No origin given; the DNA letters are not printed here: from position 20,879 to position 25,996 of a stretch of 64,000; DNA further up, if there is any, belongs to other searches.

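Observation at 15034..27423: Shared P-[VIP]-E-[ST]-A motif after the lipobox in six lipoproteins of the block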

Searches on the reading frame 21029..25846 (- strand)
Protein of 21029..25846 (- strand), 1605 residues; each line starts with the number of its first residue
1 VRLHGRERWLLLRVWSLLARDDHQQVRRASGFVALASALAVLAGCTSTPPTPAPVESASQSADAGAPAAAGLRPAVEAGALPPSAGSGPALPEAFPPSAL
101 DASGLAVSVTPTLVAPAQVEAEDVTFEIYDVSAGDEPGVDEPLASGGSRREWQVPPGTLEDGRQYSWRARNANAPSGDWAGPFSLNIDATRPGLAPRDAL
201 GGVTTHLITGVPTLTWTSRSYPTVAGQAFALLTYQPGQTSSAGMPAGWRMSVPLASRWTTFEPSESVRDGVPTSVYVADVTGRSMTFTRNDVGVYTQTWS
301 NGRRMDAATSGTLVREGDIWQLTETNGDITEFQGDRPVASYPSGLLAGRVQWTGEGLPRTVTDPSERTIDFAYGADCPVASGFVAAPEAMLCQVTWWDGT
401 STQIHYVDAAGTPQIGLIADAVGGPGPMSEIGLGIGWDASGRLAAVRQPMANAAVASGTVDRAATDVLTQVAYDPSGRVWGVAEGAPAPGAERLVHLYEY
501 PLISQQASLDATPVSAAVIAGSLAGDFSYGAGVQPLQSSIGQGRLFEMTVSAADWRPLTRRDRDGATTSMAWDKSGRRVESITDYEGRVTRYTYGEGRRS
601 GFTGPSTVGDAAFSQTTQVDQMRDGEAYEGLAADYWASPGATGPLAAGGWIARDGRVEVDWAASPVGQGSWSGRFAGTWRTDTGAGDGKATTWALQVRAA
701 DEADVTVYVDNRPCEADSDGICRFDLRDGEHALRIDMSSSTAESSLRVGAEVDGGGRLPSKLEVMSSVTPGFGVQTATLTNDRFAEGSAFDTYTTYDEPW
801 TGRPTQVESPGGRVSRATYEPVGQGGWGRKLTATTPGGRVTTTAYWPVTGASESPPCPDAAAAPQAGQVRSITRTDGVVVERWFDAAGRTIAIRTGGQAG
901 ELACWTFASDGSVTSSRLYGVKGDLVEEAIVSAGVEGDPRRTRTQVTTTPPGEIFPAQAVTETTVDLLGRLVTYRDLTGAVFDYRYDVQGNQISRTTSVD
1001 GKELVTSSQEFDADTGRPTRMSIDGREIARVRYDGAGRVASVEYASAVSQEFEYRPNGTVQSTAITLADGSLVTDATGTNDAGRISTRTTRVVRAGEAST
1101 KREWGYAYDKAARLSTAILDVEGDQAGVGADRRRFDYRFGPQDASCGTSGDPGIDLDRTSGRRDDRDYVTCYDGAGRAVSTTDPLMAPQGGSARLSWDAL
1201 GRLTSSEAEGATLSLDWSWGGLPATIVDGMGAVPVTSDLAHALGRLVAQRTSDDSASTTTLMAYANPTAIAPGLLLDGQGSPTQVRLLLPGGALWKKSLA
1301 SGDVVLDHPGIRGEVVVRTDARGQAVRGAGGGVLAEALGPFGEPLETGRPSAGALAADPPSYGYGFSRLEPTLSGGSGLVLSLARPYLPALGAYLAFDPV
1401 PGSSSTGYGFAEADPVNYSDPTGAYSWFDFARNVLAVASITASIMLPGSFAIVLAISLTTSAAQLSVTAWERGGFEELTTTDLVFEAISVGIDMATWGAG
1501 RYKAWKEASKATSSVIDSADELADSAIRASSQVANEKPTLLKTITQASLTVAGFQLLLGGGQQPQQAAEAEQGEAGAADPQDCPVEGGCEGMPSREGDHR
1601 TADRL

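Call 5: search_protein_families(library=pfam, proteins=[window:21029-25846:-], max_evalue=0.01)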
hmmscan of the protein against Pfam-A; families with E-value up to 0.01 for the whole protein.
window:21029-25846:- (1605 aa): 1 family
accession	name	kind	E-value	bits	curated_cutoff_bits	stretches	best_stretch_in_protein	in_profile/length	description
PF05593.20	RHS_repeat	-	7e-13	49.1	22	0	1172-1211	1-37/38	RHS Repeat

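Call 34: search_protein_families(library=ncbifam, proteins=[window:21029-25846:-], max_evalue=0.001)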
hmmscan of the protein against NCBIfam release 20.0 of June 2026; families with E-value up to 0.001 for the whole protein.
window:21029-25846:- (1605 aa): 2 families
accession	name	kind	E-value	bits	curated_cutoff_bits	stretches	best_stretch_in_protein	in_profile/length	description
TIGR01643.1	YD_repeat_2x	repeat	1.2e-14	54.1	15.8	1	553-593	3-42/42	YD repeat-containing protein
TIGR03696.1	Rhs_assc_core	domain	6.8e-06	26.5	32.5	1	1377-1423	28-75/76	RHS repeat-associated core domain-containing protein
